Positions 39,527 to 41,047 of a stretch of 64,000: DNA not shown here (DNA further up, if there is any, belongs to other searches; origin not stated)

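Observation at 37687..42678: Orphan dehydratase-family subunit + ketopantoate-reductase::activase fusion + CoA ligase: a possible self-contained 2-oxoacid-to-enoyl-CoA module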

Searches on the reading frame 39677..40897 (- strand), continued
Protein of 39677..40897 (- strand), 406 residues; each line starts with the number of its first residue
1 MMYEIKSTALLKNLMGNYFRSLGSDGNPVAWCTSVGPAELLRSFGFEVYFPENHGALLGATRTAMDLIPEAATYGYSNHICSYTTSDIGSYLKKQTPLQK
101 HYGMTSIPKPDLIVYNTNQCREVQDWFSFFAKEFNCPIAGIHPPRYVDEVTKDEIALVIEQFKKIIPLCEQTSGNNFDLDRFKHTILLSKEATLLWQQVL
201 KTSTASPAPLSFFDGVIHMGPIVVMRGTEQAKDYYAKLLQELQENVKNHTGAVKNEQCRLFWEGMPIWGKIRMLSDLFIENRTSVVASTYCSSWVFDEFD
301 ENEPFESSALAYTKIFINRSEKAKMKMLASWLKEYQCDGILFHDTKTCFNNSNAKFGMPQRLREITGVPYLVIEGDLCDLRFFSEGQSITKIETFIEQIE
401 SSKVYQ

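Call 53: search_protein_families(library=ncbifam, proteins=[P0242, P0243, P0246, P0248, P0249, P0252, P0254, P0256, P0263, P0279], max_evalue=1e-20)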
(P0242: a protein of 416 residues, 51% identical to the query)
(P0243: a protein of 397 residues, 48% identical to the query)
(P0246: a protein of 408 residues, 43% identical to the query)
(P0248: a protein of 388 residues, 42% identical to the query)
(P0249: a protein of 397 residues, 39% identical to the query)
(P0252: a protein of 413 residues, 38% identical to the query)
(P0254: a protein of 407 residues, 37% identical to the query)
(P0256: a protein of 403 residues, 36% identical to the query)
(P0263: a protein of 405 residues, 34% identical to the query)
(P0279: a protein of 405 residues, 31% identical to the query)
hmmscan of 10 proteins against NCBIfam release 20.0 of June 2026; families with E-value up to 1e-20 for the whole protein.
P0242 (416 aa): 2 families
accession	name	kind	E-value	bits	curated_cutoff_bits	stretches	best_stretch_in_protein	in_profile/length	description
NF052455.1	HyiscapDhHadB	equivalog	9.5e-63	212.2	750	1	15-415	4-397/398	(R)-2-hydroxyisocaproyl-CoA dehydratase subunit alpha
TIGR02260.1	benz_CoA_red_B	equivalog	2.1e-36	125.5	486.55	1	33-409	24-410/413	benzoyl-CoA reductase subunit B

P0243 (397 aa): 2 families
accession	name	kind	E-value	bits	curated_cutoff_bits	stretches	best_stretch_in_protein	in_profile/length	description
NF052455.1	HyiscapDhHadB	equivalog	2.5e-68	230.6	750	1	9-396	6-394/398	(R)-2-hydroxyisocaproyl-CoA dehydratase subunit alpha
TIGR02260.1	benz_CoA_red_B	equivalog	9.1e-35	120.1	486.55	1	37-394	41-411/413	benzoyl-CoA reductase subunit B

P0246 (408 aa): 3 families
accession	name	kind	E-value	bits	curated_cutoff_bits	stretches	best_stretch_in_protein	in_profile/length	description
NF052455.1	HyiscapDhHadB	equivalog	2.3e-57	194.5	750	1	6-402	5-397/398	(R)-2-hydroxyisocaproyl-CoA dehydratase subunit alpha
TIGR02260.1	benz_CoA_red_B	equivalog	1.2e-41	142.8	486.55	1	6-398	8-412/413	benzoyl-CoA reductase subunit B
TIGR03191.1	benz_CoA_bzdO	equivalog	4.4e-27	95.4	448.6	0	57-298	63-297/430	benzoyl-CoA reductase, bzd-type, subunit O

P0248 (388 aa): 2 families
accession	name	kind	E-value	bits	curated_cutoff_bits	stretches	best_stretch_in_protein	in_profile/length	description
NF052455.1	HyiscapDhHadB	equivalog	1.2e-52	178.9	750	1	5-385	6-392/398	(R)-2-hydroxyisocaproyl-CoA dehydratase subunit alpha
TIGR02260.1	benz_CoA_red_B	equivalog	1.4e-32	112.9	486.55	1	24-384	31-410/413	benzoyl-CoA reductase subunit B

P0249 (397 aa): 1 family
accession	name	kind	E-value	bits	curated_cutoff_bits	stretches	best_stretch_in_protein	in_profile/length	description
NF052455.1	HyiscapDhHadB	equivalog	1.3e-44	152.5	750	1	22-392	26-392/398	(R)-2-hydroxyisocaproyl-CoA dehydratase subunit alpha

P0252 (413 aa): 2 families
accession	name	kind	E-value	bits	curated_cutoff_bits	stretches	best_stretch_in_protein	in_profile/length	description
NF052455.1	HyiscapDhHadB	equivalog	1.1e-49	169.2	750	1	16-411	4-397/398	(R)-2-hydroxyisocaproyl-CoA dehydratase subunit alpha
TIGR02260.1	benz_CoA_red_B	equivalog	1.7e-25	89.6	486.55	1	21-405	12-410/413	benzoyl-CoA reductase subunit B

P0254 (407 aa): 2 families
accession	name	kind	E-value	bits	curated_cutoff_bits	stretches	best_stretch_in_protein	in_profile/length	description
NF052455.1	HyiscapDhHadB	equivalog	1.5e-61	208.2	750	1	12-405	4-395/398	(R)-2-hydroxyisocaproyl-CoA dehydratase subunit alpha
TIGR02260.1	benz_CoA_red_B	equivalog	1.9e-29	102.6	486.55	1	17-398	12-407/413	benzoyl-CoA reductase subunit B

P0256 (403 aa): 3 families
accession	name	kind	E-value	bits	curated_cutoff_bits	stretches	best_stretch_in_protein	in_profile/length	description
NF052455.1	HyiscapDhHadB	equivalog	1.1e-73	248.2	750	1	9-398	4-395/398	(R)-2-hydroxyisocaproyl-CoA dehydratase subunit alpha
TIGR02260.1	benz_CoA_red_B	equivalog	4.5e-45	154.1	486.55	1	13-395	11-411/413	benzoyl-CoA reductase subunit B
TIGR03191.1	benz_CoA_bzdO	equivalog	2.6e-36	125.8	448.6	1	13-292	12-294/430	benzoyl-CoA reductase, bzd-type, subunit O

P0263 (405 aa): 4 families
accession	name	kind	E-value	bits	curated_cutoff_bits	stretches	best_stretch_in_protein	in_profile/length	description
NF052455.1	HyiscapDhHadB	equivalog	1.1e-89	300.9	750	1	7-401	3-398/398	(R)-2-hydroxyisocaproyl-CoA dehydratase subunit alpha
TIGR02260.1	benz_CoA_red_B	equivalog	1.1e-50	172.5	486.55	1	10-394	9-410/413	benzoyl-CoA reductase subunit B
TIGR03191.1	benz_CoA_bzdO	equivalog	1.1e-43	150.1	448.6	1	12-291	12-294/430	benzoyl-CoA reductase, bzd-type, subunit O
NF040772.1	double_cubane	equivalog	1.1e-29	103.6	350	1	16-397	5-372/372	double-cubane-cluster-containing anaerobic reductase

P0279 (405 aa): 3 families
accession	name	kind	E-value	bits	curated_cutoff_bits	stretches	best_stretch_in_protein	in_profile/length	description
NF052455.1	HyiscapDhHadB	equivalog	5.6e-83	278.8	750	1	15-404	8-397/398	(R)-2-hydroxyisocaproyl-CoA dehydratase subunit alpha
TIGR02260.1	benz_CoA_red_B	equivalog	5.4e-50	170.3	486.55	1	12-400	8-412/413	benzoyl-CoA reductase subunit B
TIGR03191.1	benz_CoA_bzdO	equivalog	8.2e-40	137.3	448.6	1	11-305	8-303/430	benzoyl-CoA reductase, bzd-type, subunit O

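Call 75: find_encoding_contigs(protein=P0243, flank=10000, max_places=2)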
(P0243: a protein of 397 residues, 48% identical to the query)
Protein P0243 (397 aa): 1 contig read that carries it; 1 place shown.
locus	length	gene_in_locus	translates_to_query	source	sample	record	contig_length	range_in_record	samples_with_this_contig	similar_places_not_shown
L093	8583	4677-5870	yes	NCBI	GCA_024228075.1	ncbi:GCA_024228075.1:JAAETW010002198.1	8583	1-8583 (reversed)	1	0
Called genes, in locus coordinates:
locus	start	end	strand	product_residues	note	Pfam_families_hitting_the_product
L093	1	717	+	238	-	PF00670:AdoHcyase_NAD, PF02826:2-Hacid_dh_C, PF05221:AdoHcyase, PF07991:KARI_N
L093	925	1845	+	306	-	PF00072:Response_reg, PF00990:GGDEF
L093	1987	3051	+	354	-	PF02558:ApbA, PF08546:ApbA_C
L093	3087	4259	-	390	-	PF02771:Acyl-CoA_dh_N, PF02770:Acyl-CoA_dh_M, PF00441:Acyl-CoA_dh_1, PF08028:Acyl-CoA_dh_2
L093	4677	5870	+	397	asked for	PF06050:HGD-D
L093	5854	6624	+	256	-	PF01869:BcrAD_BadFG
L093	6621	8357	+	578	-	PF00501:AMP-binding, PF23562:AMP-binding_C_3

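Call 76: find_encoding_contigs(protein=P0246, flank=10000, max_places=2)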
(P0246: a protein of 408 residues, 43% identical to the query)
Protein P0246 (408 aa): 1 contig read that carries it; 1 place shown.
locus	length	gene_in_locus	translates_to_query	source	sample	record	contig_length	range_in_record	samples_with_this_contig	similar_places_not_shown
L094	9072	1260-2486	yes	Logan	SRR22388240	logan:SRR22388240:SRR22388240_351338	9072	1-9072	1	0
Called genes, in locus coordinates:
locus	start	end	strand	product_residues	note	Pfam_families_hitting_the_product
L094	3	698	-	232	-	?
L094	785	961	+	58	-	-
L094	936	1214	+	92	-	-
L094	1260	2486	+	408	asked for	PF06050:HGD-D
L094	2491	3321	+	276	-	PF01869:BcrAD_BadFG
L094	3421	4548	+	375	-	PF13036:LpoB (weak), PF03783:CsgG (faint)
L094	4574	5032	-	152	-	PF08534:Redoxin, PF00578:AhpC-TSA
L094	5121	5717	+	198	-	-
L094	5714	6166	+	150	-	PF00115:COX1 (weak)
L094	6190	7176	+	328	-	PF02445:NadA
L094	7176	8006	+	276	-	PF03447:NAD_binding_3, PF03807:F420_oxidored (weak), PF01958:Asp_DH_C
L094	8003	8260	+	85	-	-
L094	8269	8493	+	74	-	-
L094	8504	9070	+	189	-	?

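Call 80: find_encoding_contigs(protein=P0252, flank=10000, max_places=2)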
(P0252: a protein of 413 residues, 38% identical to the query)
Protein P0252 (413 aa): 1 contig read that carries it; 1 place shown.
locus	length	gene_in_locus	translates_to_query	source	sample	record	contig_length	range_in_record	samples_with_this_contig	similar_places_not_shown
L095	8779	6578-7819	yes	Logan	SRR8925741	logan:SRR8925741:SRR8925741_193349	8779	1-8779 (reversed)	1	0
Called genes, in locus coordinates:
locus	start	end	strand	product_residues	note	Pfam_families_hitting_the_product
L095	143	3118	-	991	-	PF00753:Lactamase_B, PF14863:Alkyl_sulf_dimr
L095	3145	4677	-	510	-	PF00884:Sulfatase, PF01663:Phosphodiest (weak), PF16347:SGSH_C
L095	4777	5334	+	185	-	PF02659:Mntp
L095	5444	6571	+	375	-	PF02558:ApbA, PF08546:ApbA_C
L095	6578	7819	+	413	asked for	PF06050:HGD-D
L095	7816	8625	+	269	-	PF01869:BcrAD_BadFG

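Call 81: search_protein_families(library=ncbifam, proteins=[L088:15956-17134:+, L093:3087-4259:-, L088:3755-5836:+, L088:13465-15930:+], max_evalue=1e-20)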
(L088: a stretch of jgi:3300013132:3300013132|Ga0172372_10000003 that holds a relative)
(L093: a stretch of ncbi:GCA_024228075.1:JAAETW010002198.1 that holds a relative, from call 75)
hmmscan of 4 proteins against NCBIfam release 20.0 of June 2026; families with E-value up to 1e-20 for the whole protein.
L088:15956-17134:+ (392 aa): 12 families
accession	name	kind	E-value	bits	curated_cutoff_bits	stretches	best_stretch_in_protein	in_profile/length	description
NF045552.1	GlutCoADH_Des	equivalog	3.7e-79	266.7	470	1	18-384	5-378/387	glutaryl-CoA dehydrogenase Acd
NF042972.1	AcrlCoAredClosAcrC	equivalog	4.4e-79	265.9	640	1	16-385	3-376/378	acryloyl-CoA reductase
NF058590.1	AcCoDHFadEBacil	equivalog_domain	4.7e-73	246.7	600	1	9-319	12-325/586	acyl-CoA dehydrogenase FadE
NF052270.1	Staph_DH_FadE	equivalog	3.1e-65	220.5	600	1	10-391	13-399/400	acyl-CoA dehydrogenase FadE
NF053553.1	prodigi_MBC_PigA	equivalog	2.7e-50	171.6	500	1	43-377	30-371/381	prodigiosin MBC biosynthesis dehydrogenase PigA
NF042439.1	SulpropCoADesulf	equivalog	3.5e-49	167.6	600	1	30-366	5-351/379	3-sulfinopropanoyl-CoA desulfinase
NF045652.1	ProlPCPDhRedW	equivalog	6.6e-48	163.4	650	1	42-353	24-342/376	L-prolyl-[peptidyl-carrier protein] dehydrogenase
NF002885.1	PRK03354.1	equivalog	5.5e-45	154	540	1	17-385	4-373/378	crotonobetainyl-CoA dehydrogenase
NF043006.1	CyhCrbnylCoADH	equivalog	3.4e-43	148.1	650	1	19-389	5-379/380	cyclohexane-1-carbonyl-CoA dehydrogenase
NF008997.0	PRK12341.1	equivalog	8.3e-43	146.9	537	1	17-386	4-377/382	acyl-CoA dehydrogenase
TIGR03207.1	cyc_hxne_CoA_dh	equivalog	2e-37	128.8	575.35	1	28-380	11-366/372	cyclohexanecarboxyl-CoA dehydrogenase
NF007000.1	PRK09463.1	subfamily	4.9e-22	78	600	1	41-351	62-398/726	acyl-CoA dehydrogenase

L093:3087-4259:- (390 aa): 13 families
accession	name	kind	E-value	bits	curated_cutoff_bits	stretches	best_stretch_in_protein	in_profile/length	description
NF052270.1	Staph_DH_FadE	equivalog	3.5e-77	259.8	600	1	7-386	13-399/400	acyl-CoA dehydrogenase FadE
NF042972.1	AcrlCoAredClosAcrC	equivalog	3.5e-71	239.9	640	1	13-380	3-376/378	acryloyl-CoA reductase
NF045552.1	GlutCoADH_Des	equivalog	2.8e-67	227.6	470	1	15-375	5-374/387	glutaryl-CoA dehydrogenase Acd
NF058590.1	AcCoDHFadEBacil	equivalog_domain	1.2e-61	209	600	1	15-297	21-308/586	acyl-CoA dehydrogenase FadE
NF053553.1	prodigi_MBC_PigA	equivalog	1.1e-47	163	500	1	15-378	5-377/381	prodigiosin MBC biosynthesis dehydrogenase PigA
NF042439.1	SulpropCoADesulf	equivalog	4.3e-44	150.8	600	1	28-372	6-362/379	3-sulfinopropanoyl-CoA desulfinase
NF045652.1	ProlPCPDhRedW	equivalog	7.4e-44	150.1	650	1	21-347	6-341/376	L-prolyl-[peptidyl-carrier protein] dehydrogenase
NF043006.1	CyhCrbnylCoADH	equivalog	2e-43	148.8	650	1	17-380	6-375/380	cyclohexane-1-carbonyl-CoA dehydrogenase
NF002885.1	PRK03354.1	equivalog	1.2e-33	116.7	540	1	15-379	5-372/378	crotonobetainyl-CoA dehydrogenase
TIGR03207.1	cyc_hxne_CoA_dh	equivalog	1.2e-32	113.1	575.35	1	15-349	1-341/372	cyclohexanecarboxyl-CoA dehydrogenase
NF008997.0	PRK12341.1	equivalog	2.2e-31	109.3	537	1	15-380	5-376/382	acyl-CoA dehydrogenase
TIGR03203.1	pimD_small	equivalog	1.7e-22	80.1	652.7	1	15-302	4-296/378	pimeloyl-CoA dehydrogenase small subunit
NF007000.1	PRK09463.1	subfamily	2.4e-21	75.8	600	0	16-174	52-211/726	acyl-CoA dehydrogenase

L088:3755-5836:+ (693 aa): 4 families
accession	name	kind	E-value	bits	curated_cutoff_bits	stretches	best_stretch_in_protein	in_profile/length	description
NF045493.1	HydDutCoALig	equivalog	5.5e-152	507.8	1300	1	7-693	5-698/698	4-hydroxybutyrate--CoA ligase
NF045494.1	AcCoALig_Archglob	equivalog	2.7e-135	452.3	1200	2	4-451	217-662/665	acetate--CoA ligase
TIGR02717.1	AcCoA-syn-alpha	equivalog_domain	1.4e-130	435.9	567.15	1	5-451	1-446/447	acetate--CoA ligase alpha subunit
NF045492.1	HydPropCoALig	equivalog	9.3e-121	404.4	1300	2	4-445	247-690/700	3-hydroxypropionate--CoA ligase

L088:13465-15930:+ (821 aa): 9 families
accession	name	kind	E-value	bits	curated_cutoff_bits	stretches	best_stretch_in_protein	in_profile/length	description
NF004699.0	PRK06035.1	equivalog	9.5e-33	113.6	500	1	21-214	2-190/294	3-hydroxyacyl-CoA dehydrogenase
NF004474.0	PRK05808.1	subfamily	4.4e-30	104.9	408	1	21-220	2-193/283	3-hydroxybutyryl-CoA dehydrogenase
NF008727.0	PRK11730.1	equivalog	5.5e-28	97.7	870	1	13-245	304-528/717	fatty acid oxidation complex subunit alpha FadB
NF006124.0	PRK08268.1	subfamily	1.6e-27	96.6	508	1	19-206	4-185/507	3-hydroxyacyl-CoA dehydrogenase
NF006722.0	PRK09260.1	equivalog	8.2e-27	94.2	429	1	22-217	2-190/289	3-hydroxyacyl-CoA dehydrogenase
NF005715.0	PRK07530.1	equivalog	1.3e-24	87.1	420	1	21-219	3-193/292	3-hydroxybutyryl-CoA dehydrogenase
NF005875.0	PRK07819.1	subfamily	2.6e-24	86.1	319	0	20-216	3-193/287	3-hydroxybutyryl-CoA dehydrogenase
TIGR02437.1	FadB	equivalog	6.6e-24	84.2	933.55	0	16-245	306-528/714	fatty acid oxidation complex subunit alpha FadB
NF006143.0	PRK08293.1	equivalog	1.8e-21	76.7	312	0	21-219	3-196/291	3-hydroxyacyl-CoA dehydrogenase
